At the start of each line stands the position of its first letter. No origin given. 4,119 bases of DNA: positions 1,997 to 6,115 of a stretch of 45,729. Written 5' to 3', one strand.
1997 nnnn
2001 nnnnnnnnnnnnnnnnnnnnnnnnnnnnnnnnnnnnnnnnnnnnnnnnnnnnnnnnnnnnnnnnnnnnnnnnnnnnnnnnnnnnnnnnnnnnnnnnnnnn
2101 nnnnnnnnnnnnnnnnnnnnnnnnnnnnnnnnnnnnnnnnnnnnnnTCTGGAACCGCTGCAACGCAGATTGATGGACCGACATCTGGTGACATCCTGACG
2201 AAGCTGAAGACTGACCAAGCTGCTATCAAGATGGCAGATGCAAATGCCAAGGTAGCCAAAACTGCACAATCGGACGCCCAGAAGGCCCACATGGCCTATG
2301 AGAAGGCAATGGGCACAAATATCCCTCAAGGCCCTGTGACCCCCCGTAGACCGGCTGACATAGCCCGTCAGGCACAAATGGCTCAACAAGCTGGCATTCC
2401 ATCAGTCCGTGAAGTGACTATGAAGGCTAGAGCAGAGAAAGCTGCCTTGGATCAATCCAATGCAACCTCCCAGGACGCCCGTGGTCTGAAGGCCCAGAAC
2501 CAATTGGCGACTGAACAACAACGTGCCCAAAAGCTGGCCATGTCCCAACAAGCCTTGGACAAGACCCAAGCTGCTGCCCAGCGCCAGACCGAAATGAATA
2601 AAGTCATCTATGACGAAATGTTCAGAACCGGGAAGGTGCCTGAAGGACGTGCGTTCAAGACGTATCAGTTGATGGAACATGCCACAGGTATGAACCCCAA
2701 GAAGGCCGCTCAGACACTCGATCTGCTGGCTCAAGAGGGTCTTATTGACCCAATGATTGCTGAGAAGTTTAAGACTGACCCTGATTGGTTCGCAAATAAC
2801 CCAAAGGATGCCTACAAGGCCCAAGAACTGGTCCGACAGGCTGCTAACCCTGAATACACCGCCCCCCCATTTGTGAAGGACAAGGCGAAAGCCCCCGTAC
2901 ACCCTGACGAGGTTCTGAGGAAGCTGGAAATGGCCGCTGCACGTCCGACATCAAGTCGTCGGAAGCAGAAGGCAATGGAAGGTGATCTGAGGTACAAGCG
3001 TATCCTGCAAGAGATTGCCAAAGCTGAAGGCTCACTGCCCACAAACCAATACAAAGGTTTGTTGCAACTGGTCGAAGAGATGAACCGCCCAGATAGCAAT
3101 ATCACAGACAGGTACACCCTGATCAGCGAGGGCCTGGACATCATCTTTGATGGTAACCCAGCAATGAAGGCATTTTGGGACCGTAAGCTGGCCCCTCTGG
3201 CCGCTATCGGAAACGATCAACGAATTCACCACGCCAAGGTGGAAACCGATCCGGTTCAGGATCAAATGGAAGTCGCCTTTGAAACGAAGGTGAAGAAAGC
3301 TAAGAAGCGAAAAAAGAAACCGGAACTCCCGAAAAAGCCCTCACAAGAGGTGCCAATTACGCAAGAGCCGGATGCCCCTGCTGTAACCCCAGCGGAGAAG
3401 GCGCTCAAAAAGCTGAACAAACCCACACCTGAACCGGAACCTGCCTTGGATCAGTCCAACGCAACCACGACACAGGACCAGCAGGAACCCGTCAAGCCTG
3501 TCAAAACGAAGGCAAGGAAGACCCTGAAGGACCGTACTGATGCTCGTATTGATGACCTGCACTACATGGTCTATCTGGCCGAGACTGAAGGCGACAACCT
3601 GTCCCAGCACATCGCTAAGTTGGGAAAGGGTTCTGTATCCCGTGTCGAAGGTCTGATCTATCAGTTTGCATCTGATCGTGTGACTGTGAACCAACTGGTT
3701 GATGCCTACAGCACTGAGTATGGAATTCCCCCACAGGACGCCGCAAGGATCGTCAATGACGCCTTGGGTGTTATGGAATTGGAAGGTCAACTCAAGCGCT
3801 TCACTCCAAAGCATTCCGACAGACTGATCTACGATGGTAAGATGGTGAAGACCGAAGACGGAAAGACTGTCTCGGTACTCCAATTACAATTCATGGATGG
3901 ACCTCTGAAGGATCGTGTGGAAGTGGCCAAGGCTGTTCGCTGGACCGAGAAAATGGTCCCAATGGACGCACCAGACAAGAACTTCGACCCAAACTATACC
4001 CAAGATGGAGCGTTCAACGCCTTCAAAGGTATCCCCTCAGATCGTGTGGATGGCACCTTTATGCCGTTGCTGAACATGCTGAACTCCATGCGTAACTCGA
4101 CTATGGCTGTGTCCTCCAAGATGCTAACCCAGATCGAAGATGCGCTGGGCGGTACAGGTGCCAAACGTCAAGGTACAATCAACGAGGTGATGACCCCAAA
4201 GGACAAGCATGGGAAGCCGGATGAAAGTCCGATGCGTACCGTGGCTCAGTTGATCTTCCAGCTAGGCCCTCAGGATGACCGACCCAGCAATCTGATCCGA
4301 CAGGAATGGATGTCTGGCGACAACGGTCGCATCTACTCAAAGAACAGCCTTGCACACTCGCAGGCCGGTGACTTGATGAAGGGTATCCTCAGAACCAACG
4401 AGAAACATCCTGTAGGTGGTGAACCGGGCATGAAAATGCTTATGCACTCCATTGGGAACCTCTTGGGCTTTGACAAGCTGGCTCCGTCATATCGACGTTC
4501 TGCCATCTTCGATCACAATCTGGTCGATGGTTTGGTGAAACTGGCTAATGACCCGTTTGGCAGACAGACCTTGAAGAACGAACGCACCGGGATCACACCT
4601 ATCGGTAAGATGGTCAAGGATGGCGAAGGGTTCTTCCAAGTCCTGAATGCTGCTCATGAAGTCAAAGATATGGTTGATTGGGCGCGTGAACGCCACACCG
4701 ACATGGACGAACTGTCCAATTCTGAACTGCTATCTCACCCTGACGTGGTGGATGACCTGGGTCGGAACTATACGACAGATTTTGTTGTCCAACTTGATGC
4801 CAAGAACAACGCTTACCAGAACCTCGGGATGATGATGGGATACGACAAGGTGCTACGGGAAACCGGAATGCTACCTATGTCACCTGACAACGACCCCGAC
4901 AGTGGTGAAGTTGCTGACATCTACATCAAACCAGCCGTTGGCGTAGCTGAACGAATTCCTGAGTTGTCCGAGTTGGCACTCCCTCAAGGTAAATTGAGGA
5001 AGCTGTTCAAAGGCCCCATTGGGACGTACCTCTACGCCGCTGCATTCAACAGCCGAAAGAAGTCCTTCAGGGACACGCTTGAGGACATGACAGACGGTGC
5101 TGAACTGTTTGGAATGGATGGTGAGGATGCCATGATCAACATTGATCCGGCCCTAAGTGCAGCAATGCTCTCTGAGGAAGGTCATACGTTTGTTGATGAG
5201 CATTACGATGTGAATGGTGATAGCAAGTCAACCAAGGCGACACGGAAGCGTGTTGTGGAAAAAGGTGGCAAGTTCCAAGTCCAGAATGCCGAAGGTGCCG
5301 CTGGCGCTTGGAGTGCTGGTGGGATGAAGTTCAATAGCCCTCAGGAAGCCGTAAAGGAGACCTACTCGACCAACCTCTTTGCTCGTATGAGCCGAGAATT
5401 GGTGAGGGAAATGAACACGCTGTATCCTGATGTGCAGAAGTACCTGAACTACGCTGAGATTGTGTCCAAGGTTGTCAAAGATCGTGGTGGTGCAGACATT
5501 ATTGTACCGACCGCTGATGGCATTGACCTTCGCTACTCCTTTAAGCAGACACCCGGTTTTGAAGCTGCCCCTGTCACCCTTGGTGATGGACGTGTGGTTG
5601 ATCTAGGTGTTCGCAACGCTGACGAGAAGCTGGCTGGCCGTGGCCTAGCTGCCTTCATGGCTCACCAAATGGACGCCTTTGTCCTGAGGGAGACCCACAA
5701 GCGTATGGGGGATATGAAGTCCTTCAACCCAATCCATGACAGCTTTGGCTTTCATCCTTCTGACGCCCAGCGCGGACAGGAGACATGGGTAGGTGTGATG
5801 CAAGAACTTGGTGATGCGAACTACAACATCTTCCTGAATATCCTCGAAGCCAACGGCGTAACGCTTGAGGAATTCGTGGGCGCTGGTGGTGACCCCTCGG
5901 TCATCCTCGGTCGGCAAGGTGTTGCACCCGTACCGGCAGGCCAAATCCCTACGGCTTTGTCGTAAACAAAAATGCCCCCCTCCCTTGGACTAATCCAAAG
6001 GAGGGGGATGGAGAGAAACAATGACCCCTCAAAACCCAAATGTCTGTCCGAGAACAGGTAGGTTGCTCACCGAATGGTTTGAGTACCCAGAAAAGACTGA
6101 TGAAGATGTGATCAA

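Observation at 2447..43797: A 28-copy palindromic element TTGGA-N4-TCCAA occupies every intergenic gap longer than ~20 nt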

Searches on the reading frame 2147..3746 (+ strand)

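Call 71: find_homologous_proteins(query=window:2147-3746:+, max_evalue=0.00001)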
Query window:2147-3746:+: 8000 candidates shared short words with the query, none scored E <= 0.00001.
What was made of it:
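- Tried and rejected: A word-indexed homologue search with the middle of the 1767-aa protein returned nothing (call 71).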

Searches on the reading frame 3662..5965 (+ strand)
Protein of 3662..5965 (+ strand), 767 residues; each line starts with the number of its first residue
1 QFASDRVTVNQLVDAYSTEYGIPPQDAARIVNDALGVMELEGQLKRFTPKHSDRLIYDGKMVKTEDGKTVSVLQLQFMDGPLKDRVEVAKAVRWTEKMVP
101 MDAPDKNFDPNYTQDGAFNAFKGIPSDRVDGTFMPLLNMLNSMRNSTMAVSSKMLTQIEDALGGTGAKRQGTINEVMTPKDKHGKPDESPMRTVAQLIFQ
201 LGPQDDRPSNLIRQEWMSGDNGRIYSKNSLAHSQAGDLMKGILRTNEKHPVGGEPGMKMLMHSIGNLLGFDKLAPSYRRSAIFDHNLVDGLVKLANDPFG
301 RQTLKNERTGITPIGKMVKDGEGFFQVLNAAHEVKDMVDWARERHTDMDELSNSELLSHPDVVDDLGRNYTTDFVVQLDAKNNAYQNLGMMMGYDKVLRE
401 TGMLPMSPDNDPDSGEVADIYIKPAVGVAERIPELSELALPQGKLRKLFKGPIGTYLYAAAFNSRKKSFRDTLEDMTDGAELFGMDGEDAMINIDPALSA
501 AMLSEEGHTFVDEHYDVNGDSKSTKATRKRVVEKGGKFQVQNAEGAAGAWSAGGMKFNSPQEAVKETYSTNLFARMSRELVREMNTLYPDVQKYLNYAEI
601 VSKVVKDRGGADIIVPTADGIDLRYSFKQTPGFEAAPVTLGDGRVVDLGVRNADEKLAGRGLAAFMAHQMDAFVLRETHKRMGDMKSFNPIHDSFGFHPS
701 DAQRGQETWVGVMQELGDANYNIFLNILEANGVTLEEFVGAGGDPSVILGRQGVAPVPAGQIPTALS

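Call 90: search_solved_structures(query=window:3662-5965:+, max_evalue=1, show_alignments=2)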
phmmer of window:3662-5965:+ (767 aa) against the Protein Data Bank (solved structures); distinct sequences matched with E-value up to 1: 5.
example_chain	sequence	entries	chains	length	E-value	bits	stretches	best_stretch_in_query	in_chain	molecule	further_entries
1aro_P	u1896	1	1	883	0.041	15.6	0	658-703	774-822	T7 RNA POLYMERASE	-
2pi4_A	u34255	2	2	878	0.05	15.4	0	658-703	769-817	DNA-directed RNA polymerase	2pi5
1cez_A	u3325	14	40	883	0.051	15.3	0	658-703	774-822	PROTEIN (BACTERIOPHAGE T7 RNA POLYMERASE) | DNA-DIRECTED RNA POLYMERASE | BACTERIOPHAGE T7 RNA POLYMERASE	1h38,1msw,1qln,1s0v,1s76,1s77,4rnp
3e2e_A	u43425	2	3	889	0.052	15.3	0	658-703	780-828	DNA-directed RNA polymerase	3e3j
9yxm_A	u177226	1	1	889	0.052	15.3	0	658-703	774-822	RNA polymerase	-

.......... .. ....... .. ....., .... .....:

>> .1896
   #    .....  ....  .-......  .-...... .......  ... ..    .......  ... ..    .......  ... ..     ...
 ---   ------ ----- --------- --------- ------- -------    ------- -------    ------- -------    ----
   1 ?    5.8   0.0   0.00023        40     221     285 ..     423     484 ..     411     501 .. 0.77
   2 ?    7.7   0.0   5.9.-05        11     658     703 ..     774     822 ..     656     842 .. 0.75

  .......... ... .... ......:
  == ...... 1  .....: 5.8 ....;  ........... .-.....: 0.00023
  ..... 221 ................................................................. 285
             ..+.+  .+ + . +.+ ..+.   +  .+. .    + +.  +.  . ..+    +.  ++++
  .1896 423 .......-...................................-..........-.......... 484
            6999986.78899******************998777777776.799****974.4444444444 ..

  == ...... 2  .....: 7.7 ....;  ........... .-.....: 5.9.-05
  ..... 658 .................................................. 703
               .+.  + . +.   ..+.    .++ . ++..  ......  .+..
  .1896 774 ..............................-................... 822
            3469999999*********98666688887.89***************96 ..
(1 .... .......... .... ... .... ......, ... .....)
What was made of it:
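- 662..5965 (+): 1767-aa protein of the virion/ejection module with a C-terminal single-subunit RNAP domain. Second candidate reader. T7 RNAP motifs including IHDSFG align (call 90).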

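Call 93: find_homologous_proteins(query=window:3662-5965:+, max_evalue=0.001)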
Query window:3662-5965:+ (767 aa): 4 proteins with E <= 0.001 among 8000 candidates.
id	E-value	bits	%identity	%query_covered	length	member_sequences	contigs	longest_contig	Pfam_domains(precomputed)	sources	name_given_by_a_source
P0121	0.0e+0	1455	95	88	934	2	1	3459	-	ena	-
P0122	6.1e-205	701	55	77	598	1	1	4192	PF00940.25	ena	-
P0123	1.5e-193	664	43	100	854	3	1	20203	PF00940.25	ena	-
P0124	1.1e-147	512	44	80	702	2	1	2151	-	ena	-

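Call 94: find_encoding_contigs(protein=P0123, flank=10000, max_places=1)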
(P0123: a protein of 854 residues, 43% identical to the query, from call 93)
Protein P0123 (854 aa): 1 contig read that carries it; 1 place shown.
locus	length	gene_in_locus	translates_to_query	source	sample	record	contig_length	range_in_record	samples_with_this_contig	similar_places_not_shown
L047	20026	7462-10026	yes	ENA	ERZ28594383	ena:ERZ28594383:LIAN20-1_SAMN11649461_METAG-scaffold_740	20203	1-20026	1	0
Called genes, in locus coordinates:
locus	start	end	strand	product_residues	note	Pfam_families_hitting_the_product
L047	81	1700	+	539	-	-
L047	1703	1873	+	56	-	-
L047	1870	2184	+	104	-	-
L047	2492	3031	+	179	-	-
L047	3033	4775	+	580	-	-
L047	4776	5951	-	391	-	-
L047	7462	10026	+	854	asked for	PF00940:RNA_pol (faint)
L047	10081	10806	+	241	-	-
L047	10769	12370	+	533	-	-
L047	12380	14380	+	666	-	PF23899:SU10_portal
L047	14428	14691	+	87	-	-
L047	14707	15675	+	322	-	-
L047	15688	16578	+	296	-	PF17236:SU10_MCP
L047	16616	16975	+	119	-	-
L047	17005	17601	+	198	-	PF24175:SU10_adaptor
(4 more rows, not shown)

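Call 101: search_protein_representatives(protein=window:3662-5965:+)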
Query: 767 residues. Proteins with E-value up to 0.001 (for the whole library): 56; up to 1e-10: 45; up to 1e-30: 44. The best 56 are listed.
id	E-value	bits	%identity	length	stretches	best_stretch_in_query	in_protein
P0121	0.0e+00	1454.8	95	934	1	1-674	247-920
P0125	0.0e+00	1093.8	63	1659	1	3-767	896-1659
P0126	2.5e-266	902.5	56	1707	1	2-767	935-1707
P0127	6.1e-264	894.5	56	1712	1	3-767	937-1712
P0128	2.1e-263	892.7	56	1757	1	2-767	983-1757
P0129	2.0e-249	846.5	54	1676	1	2-767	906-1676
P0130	5.9e-248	841.7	54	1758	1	2-767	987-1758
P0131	3.3e-240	816.1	53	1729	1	2-767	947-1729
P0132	4.9e-236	802.3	51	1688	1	1-767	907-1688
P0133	2.2e-232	790.2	51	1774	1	1-767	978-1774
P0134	5.5e-219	745.9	48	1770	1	5-767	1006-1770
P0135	1.2e-218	744.7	49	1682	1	2-767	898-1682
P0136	1.5e-214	731.2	48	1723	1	1-767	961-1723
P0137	1.6e-214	731.2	50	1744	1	1-767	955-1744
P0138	8.6e-205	699.0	46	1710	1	4-767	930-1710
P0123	4.6e-194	663.5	45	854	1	2-767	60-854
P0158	8.7e-133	460.9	39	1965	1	3-767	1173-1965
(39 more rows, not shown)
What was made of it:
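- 662..5965 (+): There are 45 cluster representatives, mostly 1650-1965 aa (call 101).
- Tried and rejected: The exhaustive search with the C-terminal domain worked (call 101).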

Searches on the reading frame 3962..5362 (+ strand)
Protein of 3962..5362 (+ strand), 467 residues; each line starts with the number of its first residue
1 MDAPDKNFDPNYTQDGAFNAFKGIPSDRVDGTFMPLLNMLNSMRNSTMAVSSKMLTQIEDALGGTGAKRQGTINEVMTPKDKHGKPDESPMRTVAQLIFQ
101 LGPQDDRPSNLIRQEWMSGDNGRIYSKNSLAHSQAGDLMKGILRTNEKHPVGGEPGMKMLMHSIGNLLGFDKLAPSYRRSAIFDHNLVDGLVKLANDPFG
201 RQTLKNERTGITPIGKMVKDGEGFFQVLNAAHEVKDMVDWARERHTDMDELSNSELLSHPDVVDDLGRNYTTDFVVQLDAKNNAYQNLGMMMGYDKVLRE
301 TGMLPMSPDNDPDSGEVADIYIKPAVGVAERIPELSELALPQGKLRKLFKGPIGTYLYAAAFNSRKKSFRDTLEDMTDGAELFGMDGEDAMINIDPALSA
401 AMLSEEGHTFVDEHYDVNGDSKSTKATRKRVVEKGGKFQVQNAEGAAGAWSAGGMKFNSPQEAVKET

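Call 91: search_dna_similar(query=window:3962-5362:+, collection=phages, mode=protein, max_rows=25, max_evalue=0.001)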
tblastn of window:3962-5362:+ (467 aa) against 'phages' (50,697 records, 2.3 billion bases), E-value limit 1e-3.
Records with a match: 5; places in all: 5; records where one place covers at least 80% of the query: 0.
Best place of each record, by identity: <60% 5.
By first word of the organism name: Bacteriophage 3; Lelliottia 2.
By host as written in the record: - 3; Lelliottia sp. GL2 2.
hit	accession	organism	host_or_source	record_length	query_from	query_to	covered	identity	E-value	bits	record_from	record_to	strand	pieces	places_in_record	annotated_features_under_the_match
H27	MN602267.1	Bacteriophage DSS3_PM1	-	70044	122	348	49%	26.4%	1e-4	50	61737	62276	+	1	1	RNA polymerase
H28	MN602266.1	Bacteriophage DSS3_VP1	-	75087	122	348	49%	25.6%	5e-5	52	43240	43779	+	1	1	RNA polymerase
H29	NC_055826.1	Bacteriophage DSS3_VP1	-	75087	122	348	49%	25.6%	5e-5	52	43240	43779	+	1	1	RNA polymerase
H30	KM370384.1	Lelliottia phage phD2B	Lelliottia sp. GL2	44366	70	199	28%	26.2%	1e-4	51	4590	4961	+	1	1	putative DNA-directed RNA polymerase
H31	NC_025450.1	Lelliottia phage phD2B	Lelliottia sp. GL2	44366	70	199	28%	26.2%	1e-4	51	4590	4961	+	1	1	RNA polymerase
